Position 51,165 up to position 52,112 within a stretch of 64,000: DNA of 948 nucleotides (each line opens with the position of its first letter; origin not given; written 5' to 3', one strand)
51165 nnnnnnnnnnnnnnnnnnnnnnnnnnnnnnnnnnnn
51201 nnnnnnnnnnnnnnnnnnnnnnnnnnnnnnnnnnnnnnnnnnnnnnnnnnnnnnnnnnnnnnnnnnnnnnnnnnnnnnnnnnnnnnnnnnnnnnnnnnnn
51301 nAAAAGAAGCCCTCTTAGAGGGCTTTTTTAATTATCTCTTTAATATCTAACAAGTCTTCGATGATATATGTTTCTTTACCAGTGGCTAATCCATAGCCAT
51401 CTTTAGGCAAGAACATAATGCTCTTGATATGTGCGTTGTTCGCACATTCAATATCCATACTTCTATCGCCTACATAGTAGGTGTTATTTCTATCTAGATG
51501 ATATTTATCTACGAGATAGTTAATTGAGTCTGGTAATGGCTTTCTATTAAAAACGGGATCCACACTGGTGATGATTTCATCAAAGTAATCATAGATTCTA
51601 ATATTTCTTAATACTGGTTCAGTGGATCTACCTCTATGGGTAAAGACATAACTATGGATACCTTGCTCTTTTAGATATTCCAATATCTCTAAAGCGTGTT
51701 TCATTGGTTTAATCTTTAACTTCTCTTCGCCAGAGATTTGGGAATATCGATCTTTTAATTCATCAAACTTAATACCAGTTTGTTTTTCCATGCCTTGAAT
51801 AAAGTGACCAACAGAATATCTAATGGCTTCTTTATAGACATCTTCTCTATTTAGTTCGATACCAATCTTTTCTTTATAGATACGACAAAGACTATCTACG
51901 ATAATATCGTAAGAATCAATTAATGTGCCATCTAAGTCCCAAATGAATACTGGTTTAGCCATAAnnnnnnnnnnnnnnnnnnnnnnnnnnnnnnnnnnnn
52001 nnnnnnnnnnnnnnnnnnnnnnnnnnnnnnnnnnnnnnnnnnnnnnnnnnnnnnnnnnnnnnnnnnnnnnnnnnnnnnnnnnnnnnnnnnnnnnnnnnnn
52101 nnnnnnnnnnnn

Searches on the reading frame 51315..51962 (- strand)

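Call 71: search_protein_families(library=pfam, proteins=[window:51315-51962:-], max_evalue=1e-8)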
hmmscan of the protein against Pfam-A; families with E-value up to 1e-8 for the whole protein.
window:51315-51962:- (215 aa): 2 families
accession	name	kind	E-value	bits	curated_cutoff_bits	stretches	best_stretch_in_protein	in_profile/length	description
PF13419.12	HAD_2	-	6.2e-32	111.6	23.8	1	7-183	2-177/178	Haloacid dehalogenase-like hydrolase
PF00702.32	Hydrolase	-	7.5e-18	66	26.4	1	5-177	3-190/191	haloacid dehalogenase-like hydrolase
